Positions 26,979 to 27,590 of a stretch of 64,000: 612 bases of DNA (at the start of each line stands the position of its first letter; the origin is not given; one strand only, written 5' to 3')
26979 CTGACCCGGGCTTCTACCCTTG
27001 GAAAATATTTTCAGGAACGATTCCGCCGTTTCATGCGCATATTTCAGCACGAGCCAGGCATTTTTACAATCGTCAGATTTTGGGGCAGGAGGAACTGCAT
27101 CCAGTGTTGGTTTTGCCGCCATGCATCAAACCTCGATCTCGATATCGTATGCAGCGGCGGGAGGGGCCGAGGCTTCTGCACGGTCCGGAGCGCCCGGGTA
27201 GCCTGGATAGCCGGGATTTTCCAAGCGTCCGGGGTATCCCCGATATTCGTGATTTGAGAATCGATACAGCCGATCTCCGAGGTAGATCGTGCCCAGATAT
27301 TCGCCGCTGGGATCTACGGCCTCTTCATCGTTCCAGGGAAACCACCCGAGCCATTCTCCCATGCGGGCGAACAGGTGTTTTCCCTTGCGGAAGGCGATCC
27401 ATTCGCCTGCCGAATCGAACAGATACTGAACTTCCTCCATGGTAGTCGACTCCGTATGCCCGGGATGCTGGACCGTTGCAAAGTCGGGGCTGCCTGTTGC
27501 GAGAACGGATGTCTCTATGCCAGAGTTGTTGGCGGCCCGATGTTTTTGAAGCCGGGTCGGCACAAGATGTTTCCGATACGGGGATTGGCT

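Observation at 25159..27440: Low-GC two-gene module (beta-hairpin-repeat protein + Rx4H/HEPN-like protein) knocked out by an IS3 insertion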

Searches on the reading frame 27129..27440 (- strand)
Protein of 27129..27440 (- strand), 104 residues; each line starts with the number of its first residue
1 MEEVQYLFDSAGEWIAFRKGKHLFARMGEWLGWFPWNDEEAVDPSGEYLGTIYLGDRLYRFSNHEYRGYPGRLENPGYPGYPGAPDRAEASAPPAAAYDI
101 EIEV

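Call 5: search_protein_families(library=pfam, max_evalue=1, proteins=[window:27129-27440:-])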
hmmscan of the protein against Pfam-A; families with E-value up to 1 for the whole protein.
seq(104 aa): 2 families
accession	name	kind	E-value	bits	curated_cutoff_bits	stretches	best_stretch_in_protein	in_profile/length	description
PF21784.3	Bflower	-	2.5e-05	25.1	25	1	4-48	17-59/116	4-fold beta flower protein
PF02376.21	CUT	-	0.36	11.3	24.4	1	12-32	48-68/79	CUT domain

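Call 6: search_protein_families(library=ncbifam, max_evalue=1, proteins=[window:27129-27440:-])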
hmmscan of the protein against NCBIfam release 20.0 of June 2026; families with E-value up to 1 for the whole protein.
seq(104 aa): 0 families

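Call 7: search_protein_families(library=padloc, max_evalue=1, proteins=[window:27129-27440:-])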
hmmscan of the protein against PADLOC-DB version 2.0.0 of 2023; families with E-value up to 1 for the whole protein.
seq(104 aa): 0 families

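Call 9: find_homologous_proteins(query=window:27129-27440:-, max_evalue=0.001)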
Query seq(104 aa) (104 aa): 116 proteins with E <= 0.001 among 121 candidates.
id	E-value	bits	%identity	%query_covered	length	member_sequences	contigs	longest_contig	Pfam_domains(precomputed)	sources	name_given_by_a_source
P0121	1.2e-66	240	100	100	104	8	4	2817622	PF21784.4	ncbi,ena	-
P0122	5.4e-66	238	100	100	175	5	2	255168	-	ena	-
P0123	7.1e-44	167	67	98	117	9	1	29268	PF21784.4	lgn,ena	-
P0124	5.4e-42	161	66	98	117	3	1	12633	-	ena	-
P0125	9.9e-42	160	69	95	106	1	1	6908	-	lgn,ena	-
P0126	1.0e-41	160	67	98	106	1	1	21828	-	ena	-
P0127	6.4e-41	157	68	95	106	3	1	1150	-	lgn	-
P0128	7.6e-40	154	66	98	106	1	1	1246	-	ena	-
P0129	2.0e-39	152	65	97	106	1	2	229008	PF21784.4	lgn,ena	-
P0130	4.7e-39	151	66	98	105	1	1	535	-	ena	-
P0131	6.4e-39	151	68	98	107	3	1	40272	-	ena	-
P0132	3.7e-37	145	63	98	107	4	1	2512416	-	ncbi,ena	-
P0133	1.6e-33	133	60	96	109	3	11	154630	PF21784.4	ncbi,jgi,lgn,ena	-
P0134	2.5e-33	133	59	96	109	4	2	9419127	PF21784.4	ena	-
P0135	7.2e-33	131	65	94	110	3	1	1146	PF21784.4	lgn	-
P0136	1.0e-32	131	58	97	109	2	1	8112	PF21784.4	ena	-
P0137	2.2e-32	130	61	96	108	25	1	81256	PF21784.4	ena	-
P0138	2.8e-32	129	59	96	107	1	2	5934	PF21784.4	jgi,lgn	-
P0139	2.9e-32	129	62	96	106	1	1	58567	PF21784.4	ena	-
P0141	1.6e-31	127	55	95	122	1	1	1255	PF21784.4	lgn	-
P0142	1.7e-31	127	57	96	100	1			PF21784.4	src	-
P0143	4.0e-31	125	57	95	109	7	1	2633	PF21784.4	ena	-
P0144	7.3e-31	125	63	67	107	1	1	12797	PF21784.4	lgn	-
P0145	1.2e-30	124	61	62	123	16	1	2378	PF21784.4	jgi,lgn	-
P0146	1.3e-30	124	56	96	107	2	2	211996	PF21784.4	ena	-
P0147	1.8e-30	123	58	95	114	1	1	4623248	PF21784.4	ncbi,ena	-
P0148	2.5e-30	123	57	94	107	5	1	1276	PF21784.4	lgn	-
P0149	7.2e-30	121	56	96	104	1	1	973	PF21784.4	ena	-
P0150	1.2e-29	121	62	59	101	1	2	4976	PF21784.4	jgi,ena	-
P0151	1.2e-29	121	58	96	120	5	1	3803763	PF21784.4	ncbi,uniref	ncbi:4-fold beta flower protein [Candidatus Palauibacter sp.]|uniref:4-fold beta flower protein n=1 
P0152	4.1e-29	119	61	60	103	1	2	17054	PF21784.4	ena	-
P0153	6.7e-29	118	54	96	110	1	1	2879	PF21784.4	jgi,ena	jgi:hypothetical protein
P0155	2.0e-28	117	56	62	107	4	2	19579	PF21784.4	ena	-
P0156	3.5e-28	116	51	97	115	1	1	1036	PF21784.4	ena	-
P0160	2.0e-27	113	55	63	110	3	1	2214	PF21784.4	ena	-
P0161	6.9e-27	112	63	80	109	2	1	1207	PF21784.4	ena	-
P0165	9.5e-27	111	61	60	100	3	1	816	PF21784.4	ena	-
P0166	9.6e-27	111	54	94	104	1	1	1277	PF21784.4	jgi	-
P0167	1.2e-26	111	53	96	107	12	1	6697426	PF21784.4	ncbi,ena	-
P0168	1.6e-26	111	53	94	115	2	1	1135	PF21784.4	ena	-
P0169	2.1e-26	110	49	95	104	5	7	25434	PF21784.4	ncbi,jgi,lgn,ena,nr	ncbi:MAG TPA: hypothetical protein PK961_02195 [bacterium]|nr:hypothetical protein [bacterium]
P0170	2.2e-26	110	56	61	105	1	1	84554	PF21784.4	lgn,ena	-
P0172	3.4e-26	110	62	58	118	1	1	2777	PF21784.4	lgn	-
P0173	4.2e-26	109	61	57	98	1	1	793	PF21784.4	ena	-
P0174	4.4e-26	109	61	59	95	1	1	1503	PF21784.4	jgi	jgi:hypothetical protein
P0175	5.2e-26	109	58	62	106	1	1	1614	PF21784.4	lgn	-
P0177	1.7e-25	107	61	54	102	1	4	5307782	PF21784.4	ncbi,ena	-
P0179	5.4e-25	106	55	94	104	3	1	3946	PF21784.4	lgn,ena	-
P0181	1.3e-24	104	58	60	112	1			PF21784.4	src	-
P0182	1.5e-24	104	53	62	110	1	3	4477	PF21784.4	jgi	jgi:hypothetical protein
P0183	1.7e-24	104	54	59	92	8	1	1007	PF21784.4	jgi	jgi:hypothetical protein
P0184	3.4e-24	103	51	59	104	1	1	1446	PF21784.4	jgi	jgi:hypothetical protein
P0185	3.9e-24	103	53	80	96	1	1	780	PF21784.4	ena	-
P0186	5.8e-24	102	52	58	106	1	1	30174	PF21784.4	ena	-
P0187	8.0e-24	102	51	59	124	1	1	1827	PF21784.4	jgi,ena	-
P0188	1.0e-23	102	50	97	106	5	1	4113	PF21784.4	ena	-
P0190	1.3e-22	98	47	94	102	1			PF21784.4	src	-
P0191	1.6e-22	98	51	94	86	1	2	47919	PF21784.4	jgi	jgi:hypothetical protein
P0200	7.6e-21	92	47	94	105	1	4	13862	PF21784.4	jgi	jgi:hypothetical protein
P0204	2.1e-19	88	55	78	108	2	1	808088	PF21784.4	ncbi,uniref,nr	ncbi:hypothetical protein OSC27_08680 [Microbacterium sp. STN6]|uniref:4-fold beta flower protein n=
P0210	6.8e-18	83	44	96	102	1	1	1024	PF21784.4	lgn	-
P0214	2.4e-17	81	48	88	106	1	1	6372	PF21784.4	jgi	jgi:hypothetical protein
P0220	2.0e-16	78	66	57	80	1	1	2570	PF21784.4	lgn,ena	-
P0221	2.9e-16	77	44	57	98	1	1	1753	PF21784.4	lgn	-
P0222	3.2e-16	77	49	80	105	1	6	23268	PF21784.4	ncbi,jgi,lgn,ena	jgi:hypothetical protein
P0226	3.3e-15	74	49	77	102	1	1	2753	PF21784.4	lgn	-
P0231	6.2e-14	70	44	61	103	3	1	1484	PF21784.4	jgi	jgi:hypothetical protein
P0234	7.6e-13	66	46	93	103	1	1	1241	PF21784.4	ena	-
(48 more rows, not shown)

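Call 35: find_related_loci(query=A3, collection=metagenome_contigs, flank=4000)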
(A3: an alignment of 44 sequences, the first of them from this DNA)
Query A3 (104 aa) in metagenome_contigs; peptide patterns used: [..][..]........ (x = any residue, [..] = any of these).
256 stretches matched a pattern; 208 encode a relative of the query (tblastn E <= 1e-3); the best 80 are kept; 80 distinct loci.
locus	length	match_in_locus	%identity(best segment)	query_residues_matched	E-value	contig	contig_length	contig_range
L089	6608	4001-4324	58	1-104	3e-37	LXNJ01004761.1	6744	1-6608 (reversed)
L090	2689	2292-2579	50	2-103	1e-30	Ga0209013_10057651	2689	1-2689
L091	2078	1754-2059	50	1-102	2e-30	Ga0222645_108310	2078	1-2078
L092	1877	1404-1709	53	3-104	8e-30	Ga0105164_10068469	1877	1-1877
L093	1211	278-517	63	1-83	1e-30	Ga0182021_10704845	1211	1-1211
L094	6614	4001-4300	50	4-103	2e-29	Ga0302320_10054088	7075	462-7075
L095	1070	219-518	51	4-103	2e-29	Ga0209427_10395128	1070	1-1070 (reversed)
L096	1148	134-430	49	4-102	3e-29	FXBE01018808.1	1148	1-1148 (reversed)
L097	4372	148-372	60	4-84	3e-28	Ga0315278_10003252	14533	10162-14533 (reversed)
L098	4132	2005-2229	60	4-84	3e-28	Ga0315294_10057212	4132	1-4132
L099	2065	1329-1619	48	5-101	2e-27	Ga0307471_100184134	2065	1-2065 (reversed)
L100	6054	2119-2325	61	3-71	4e-27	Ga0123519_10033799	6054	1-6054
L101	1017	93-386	43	3-100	2e-26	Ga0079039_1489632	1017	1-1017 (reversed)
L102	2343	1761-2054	47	3-100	6e-26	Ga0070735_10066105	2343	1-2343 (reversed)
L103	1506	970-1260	53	4-101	5e-26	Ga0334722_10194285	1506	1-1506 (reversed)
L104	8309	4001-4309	44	1-103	5e-26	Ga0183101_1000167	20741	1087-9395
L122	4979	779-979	57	1-67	8e-23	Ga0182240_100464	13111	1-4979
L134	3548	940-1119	65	1-60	2e-22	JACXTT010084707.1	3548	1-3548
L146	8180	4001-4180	53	4-63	6e-22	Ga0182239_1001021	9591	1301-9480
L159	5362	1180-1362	54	4-64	2e-21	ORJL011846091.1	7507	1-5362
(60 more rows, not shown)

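Call 36: find_related_loci(query=A3, collection=viral_contigs, flank=5000)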
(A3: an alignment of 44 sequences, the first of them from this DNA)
Query A3 (104 aa) in viral_contigs; peptide patterns used: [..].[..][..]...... (x = any residue, [..] = any of these).
15 stretches matched a pattern; 3 encode a relative of the query (tblastn E <= 1e-3); 3 distinct loci.
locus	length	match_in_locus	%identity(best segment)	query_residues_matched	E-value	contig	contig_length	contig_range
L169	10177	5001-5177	57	4-63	6e-21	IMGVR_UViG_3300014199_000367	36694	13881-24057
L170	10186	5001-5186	54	5-67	2e-20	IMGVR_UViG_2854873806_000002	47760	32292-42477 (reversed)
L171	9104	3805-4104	51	4-103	1e-19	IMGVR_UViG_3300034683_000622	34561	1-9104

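Call 41: predict_structure(alignment_id=A3)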
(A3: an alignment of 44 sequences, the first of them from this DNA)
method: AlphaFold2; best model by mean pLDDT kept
length: 104 residues; sequences in the alignment: 44
mean_pLDDT: 93.2   pTM: 0.83
mean pLDDT of the five models: 93.2, 92.9, 91.6, 91.1, 88.6
residues with pLDDT >= 90: 94; 70-90: 7; 50-70: 3; < 50: 0
segments of 3 or more residues with pLDDT < 50: none
pLDDT, mean of each block of 10 residues (from residue 1): 90 96 95 96 95 96 93 91 93 95 73
secondary structure, 60 per line:
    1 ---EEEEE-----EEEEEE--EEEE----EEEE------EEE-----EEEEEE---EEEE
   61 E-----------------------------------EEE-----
elements in order: E4-8 E14-19 E22-25 E30-33 E40-42 E48-53 E57-61 E97-99

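Call 43: search_protein_families(library=pfam, max_evalue=0.1, proteins=[L093:601-1209:+, L104:4336-5571:+, L122:1456-2094:+, L159:1495-2547:+, L095:715-1068:+, L146:4543-5043:+, L134:1317-1571:+, L134:1561-1917:+])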
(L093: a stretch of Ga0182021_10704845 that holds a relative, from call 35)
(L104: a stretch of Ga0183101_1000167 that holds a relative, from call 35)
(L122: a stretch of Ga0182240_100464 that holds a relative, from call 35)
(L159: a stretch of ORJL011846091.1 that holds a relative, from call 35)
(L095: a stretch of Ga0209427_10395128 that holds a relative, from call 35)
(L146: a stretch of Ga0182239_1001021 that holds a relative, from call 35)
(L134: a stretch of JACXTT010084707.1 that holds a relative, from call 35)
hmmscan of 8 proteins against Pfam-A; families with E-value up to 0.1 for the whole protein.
L093:601-1209:+ (203 aa): 5 families
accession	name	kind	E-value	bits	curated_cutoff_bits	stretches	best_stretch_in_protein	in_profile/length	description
PF01870.24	Hjc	-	0.00044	20.6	21.1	1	22-65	7-52/93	Archaeal holliday junction resolvase (hjc)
PF04471.18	Mrr_cat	-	0.0064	17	21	1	21-64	13-59/115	Restriction endonuclease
PF06319.18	MmcB-like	-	0.021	15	22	0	21-65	21-66/148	DNA repair protein MmcB-like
PF13399.11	LytR_C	-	0.038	15.4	22.2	1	9-51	7-43/86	LytR cell envelope-related transcriptional attenuator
PF08011.17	PDDEXK_9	-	0.054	13.9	25.5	1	22-69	11-63/105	PD-(D/E)XK nuclease superfamily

L104:4336-5571:+ (412 aa): 1 family
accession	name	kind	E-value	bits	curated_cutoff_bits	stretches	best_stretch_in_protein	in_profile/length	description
PF17146.10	PIN_6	-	0.0093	16.8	27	0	155-192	19-58/87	PIN domain of ribonuclease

L122:1456-2094:+ (213 aa): 0 families

L159:1495-2547:+ (351 aa): 2 families
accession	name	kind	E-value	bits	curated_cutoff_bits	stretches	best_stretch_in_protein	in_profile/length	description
PF14082.12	SduA_C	-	9.5e-11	42.5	27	1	181-326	4-159/159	Shedu protein SduA, C-terminal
PF20755.2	DUF6834_C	-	0.037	14.7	27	1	23-66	65-108/129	Domain of unknown function (DUF6834), C-terminal domain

L095:715-1068:+ (118 aa): 24 families
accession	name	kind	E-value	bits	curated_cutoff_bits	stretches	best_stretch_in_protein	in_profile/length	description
PF07889.17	DUF1664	-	0.00063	20.2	34.6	1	42-104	53-115/124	Protein of unknown function (DUF1664)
PF12884.12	TORC_N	-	0.00077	20.5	25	1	39-89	2-52/63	Transducer of regulated CREB activity, N terminus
PF01813.22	ATP-synt_D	-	0.001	19.4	25.7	1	48-111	108-170/196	ATP synthase subunit D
PF05064.18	Nsp1_C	-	0.0051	17.1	24.1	1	41-104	38-97/114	Nsp1-like C-terminal region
PF06103.16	DUF948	-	0.0077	16.8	37.2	1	18-89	12-71/89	Bacterial protein of unknown function (DUF948)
PF06785.16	UPF0242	-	0.0077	16.7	33.5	1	41-103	69-131/194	Uncharacterised protein family (UPF0242) N-terminus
PF04977.20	DivIC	-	0.012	15.8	28.9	1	72-103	20-51/80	Septum formation initiator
PF14661.11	HAUS6_N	-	0.019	15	26.4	1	39-104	145-210/233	HAUS augmin-like complex subunit 6 N-terminus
PF17675.6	APG6_N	-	0.027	15.4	45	1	47-104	12-74/132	Apg6 coiled-coil region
PF05384.16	DegS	-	0.034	14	27.6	1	46-105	57-113/159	Sensor protein DegS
PF20667.3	Sec10_N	-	0.044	14.3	27.4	0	44-81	56-93/118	Exocyst complex component Sec10, N-terminal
PF02520.22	ANIS5_cation-bd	-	0.047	14.2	29.3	1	41-85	50-94/109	SXP/RAL-2 family protein Ani s 5-like, metal-binding domain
PF25600.1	TRIM_CC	-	0.054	13.8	30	1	43-97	30-85/142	TRIM protein coiled-coil region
PF14992.11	TMCO5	-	0.054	13.2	32.2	1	44-104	31-90/280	TMCO5 family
PF14282.11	FlxA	-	0.056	14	26.3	1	43-89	23-62/101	FlxA-like protein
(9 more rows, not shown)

L146:4543-5043:+ (167 aa): 0 families

L134:1317-1571:+ (85 aa): 1 family
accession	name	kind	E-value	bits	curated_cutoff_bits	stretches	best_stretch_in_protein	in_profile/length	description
PF13287.12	Fn3_assoc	-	0.057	14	23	1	3-33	7-38/59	Fn3 associated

L134:1561-1917:+ (119 aa): 1 family
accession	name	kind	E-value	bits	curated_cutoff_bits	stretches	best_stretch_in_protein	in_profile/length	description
PF14462.11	Prok-E2_E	-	8.1e-05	22.8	25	1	24-114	25-118/123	Prokaryotic E2 family E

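Call 58: fold_search(model_id=the predicted structure, library=viral)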
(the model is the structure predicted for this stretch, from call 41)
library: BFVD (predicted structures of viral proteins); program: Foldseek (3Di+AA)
matches with E <= 10: 45; with E <= 0.001: 0
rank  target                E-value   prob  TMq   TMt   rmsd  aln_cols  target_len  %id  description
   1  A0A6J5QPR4            1.5e+00  0.18  0.34  0.30   5.9        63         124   13  Uncharacterized protein [uncultured Caudovirales phage]
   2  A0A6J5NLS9            1.8e+00  0.20  0.28  0.33   3.9        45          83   24  Uncharacterized protein [uncultured Caudovirales phage]
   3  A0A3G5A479            1.8e+00  0.04  0.18  0.31   9.2        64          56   23  Uncharacterized protein (Fragment) [Harvfovirus sp.]
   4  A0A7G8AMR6            2.4e+00  0.02  0.20  0.10  21.3       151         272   12  (no name in the UniProt tables at hand)
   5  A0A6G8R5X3            2.7e+00  0.06  0.20  0.03  11.6        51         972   22  Uncharacterized protein [Synechococcus phage S-N03]
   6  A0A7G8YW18            3.2e+00  0.01  0.17  0.10  20.7        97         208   14  p34 (Fragment) [Bovine leukemia virus]
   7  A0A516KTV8            3.4e+00  0.06  0.22  0.12   9.0        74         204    9  (no name in the UniProt tables at hand)
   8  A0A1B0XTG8            3.8e+00  0.03  0.23  0.21  12.3        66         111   20  (no name in the UniProt tables at hand)
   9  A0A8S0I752            4.3e+00  0.06  0.21  0.15  11.8        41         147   24  (no name in the UniProt tables at hand)
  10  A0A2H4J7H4            4.6e+00  0.11  0.23  0.33   2.8        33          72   15  DUF3269 family protein [uncultured Caudovirales phage]
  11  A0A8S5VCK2            4.9e+00  0.01  0.16  0.04  15.3        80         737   16  Endopeptidase tail [Siphoviridae sp. ctYkG6]
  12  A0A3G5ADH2            5.2e+00  0.06  0.17  0.13   3.2        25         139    4  Uncharacterized protein [Satyrvirus sp.]
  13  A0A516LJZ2            5.2e+00  0.01  0.20  0.07  15.2       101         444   10  (no name in the UniProt tables at hand)
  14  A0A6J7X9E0            6.2e+00  0.02  0.18  0.26   9.4        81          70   16  Uncharacterized protein [uncultured Caudovirales phage]
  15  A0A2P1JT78            6.2e+00  0.01  0.18  0.18  15.2        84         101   19  (no name in the UniProt tables at hand)
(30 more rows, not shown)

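Call 71: search_dna_similar(query=window:27129-27440:-, collection=phages, mode=protein, max_evalue=1)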
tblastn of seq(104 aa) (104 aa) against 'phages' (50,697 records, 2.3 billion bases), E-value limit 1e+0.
Records with a match: 2; places in all: 2; records where one place covers at least 80% of the query: 0.
Best place of each record, by identity: <60% 2.
By first word of the organism name: Oenococcus 2.
By host as written in the record: Oenococcus oeni Sarco S13 2.
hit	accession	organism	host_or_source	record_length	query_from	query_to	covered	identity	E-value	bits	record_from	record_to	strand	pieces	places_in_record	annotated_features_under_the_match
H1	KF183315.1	Oenococcus phage phiS13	Oenococcus oeni Sarco S13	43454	2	58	55%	40.4%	9e-5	45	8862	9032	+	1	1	hypothetical protein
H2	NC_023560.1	Oenococcus phage phiS13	Oenococcus oeni Sarco S13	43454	2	58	55%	40.4%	9e-5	45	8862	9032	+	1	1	hypothetical protein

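Call 72: search_dna_similar(query=window:27129-27440:-, collection=plasmids, mode=protein, max_evalue=0.01)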
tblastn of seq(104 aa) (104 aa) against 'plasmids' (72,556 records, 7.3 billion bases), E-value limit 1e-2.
Records with a match: 5; places in all: 7; records where one place covers at least 80% of the query: 0.
Best place of each record, by identity: <60% 5.
By first word of the organism name: Actinomyces 1; Streptomyces 1; Aquabacterium 1; Paenarthrobacter 1; Arthrobacter 1.
By predicted mobility (MOB-suite, as given by PLSDB): non-mobilizable 2; conjugative 2; mobilizable 1.
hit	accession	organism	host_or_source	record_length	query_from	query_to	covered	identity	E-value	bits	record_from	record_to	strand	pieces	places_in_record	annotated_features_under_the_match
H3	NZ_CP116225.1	Actinomyces oris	Homo sapiens,Cell culture,oral cavity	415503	3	83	78%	39.5%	6e-7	53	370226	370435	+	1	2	hypothetical protein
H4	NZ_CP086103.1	Streptomyces anulatus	Peperomia dindygulensis Miq.,cell ...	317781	1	75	72%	42.0%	2e-8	57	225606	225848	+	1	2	4-fold beta flower protein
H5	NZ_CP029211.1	Aquabacterium olei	cell culture,soil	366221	3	82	77%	36.3%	2e-7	54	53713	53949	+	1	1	4-fold beta flower protein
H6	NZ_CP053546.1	Paenarthrobacter sp. YJN-5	cell culture,soil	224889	6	60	53%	42.4%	2e-5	49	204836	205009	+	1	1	hypothetical protein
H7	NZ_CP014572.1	Arthrobacter sp. D5-1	cell culture,Soil cores containing ...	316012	6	60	53%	42.4%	2e-5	49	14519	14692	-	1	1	hypothetical protein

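Call 73: get_annotated_region(hit=H4, flank=3000)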
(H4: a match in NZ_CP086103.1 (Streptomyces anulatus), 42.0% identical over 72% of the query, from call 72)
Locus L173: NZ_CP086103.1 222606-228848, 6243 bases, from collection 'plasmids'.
description: Streptomyces anulatus strain YINM00001 plasmid pYINM00001, complete sequence
organism: Streptomyces anulatus (NCBI taxid 1892)
taxonomy: Bacteria; Actinomycetota; Actinomycetes; Kitasatosporales; Streptomycetaceae; Streptomyces; Streptomyces anulatus
host: -; source: Peperomia dindygulensis Miq.,cell culture; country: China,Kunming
typing (MOB-suite, as given by PLSDB): mobilizable; replicon rep_cluster_1910; relaxase MOBF,MOBF
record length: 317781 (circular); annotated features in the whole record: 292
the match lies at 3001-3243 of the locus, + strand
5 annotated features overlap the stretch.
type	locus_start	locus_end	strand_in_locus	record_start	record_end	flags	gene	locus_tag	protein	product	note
CDS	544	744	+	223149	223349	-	-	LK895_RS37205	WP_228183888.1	hypothetical protein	-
CDS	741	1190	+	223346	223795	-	mobF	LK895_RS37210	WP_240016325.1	MobF family relaxase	-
CDS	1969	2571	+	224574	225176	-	-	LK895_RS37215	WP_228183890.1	hypothetical protein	-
CDS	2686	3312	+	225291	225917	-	-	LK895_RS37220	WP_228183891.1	4-fold beta flower protein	-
CDS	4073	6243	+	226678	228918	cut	mobF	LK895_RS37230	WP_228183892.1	MobF family relaxase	-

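Call 74: get_annotated_region(hit=H5, flank=3000)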
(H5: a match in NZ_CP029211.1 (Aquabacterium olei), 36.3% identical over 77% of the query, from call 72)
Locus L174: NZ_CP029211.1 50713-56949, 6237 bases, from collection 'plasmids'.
description: Aquabacterium olei strain NBRC 110486 plasmid pTB101, complete sequence
organism: Aquabacterium olei (NCBI taxid 1296669)
taxonomy: Bacteria; Pseudomonadota; Betaproteobacteria; Burkholderiales; ; Aquabacterium; Aquabacterium olei
host: -; source: cell culture,soil; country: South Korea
typing (MOB-suite, as given by PLSDB): non-mobilizable; replicon rep_cluster_2389
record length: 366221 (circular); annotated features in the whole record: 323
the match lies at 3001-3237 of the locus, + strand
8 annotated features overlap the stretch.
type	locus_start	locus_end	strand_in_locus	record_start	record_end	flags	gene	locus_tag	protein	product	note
CDS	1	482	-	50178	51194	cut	-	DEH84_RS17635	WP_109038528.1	IS110 family transposase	-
CDS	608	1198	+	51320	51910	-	-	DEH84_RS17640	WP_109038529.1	hypothetical protein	-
CDS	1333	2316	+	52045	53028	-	-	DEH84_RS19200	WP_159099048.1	hypothetical protein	-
CDS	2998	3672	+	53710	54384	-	-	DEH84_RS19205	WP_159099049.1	4-fold beta flower protein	-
CDS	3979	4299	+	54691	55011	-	-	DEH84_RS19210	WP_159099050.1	hypothetical protein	-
CDS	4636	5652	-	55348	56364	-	-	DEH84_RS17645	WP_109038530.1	IS110 family transposase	-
CDS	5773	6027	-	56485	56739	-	-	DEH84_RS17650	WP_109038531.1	Txe/YoeB family addiction module toxin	GO:0008219 - cell death [Evidence IEA]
CDS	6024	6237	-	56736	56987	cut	-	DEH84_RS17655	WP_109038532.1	type II toxin-antitoxin system prevent-host-death family antitoxin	GO:0008219 - cell death [Evidence IEA]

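Call 75: get_annotated_region(hit=H1, flank=3000)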
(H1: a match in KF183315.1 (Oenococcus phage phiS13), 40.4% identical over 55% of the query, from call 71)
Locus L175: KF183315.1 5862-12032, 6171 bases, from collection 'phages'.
description: Oenococcus phage phiS13, complete genome.
organism: Oenococcus phage phiS13 (NCBI taxid 1432848)
taxonomy: Viruses; Duplodnaviria; Heunggongvirae; Uroviricota; Caudoviricetes; Sozzivirus; Sozzivirus S13
host: Oenococcus oeni Sarco S13; source: -; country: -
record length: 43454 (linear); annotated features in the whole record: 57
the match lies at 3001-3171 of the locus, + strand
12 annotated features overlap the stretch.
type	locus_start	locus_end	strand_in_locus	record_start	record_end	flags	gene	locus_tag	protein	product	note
CDS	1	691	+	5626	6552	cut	-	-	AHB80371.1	Phage replication initiation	-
CDS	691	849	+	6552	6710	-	-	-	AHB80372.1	hypothetical protein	-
CDS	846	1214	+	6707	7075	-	-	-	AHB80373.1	hypothetical protein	-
CDS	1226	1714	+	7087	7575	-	-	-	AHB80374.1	prophage protein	-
CDS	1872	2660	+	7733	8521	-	-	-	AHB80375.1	hypothetical protein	-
CDS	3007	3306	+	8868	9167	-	-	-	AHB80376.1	hypothetical protein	-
CDS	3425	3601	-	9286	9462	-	-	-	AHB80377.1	hypothetical protein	-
CDS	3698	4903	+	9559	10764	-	-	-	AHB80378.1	prophage protein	-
CDS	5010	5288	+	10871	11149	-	-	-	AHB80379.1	hypothetical protein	-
CDS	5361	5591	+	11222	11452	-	-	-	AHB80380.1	hypothetical protein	-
CDS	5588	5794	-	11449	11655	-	-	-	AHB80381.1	hypothetical protein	-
CDS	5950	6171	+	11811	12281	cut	-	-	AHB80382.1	prophage protein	-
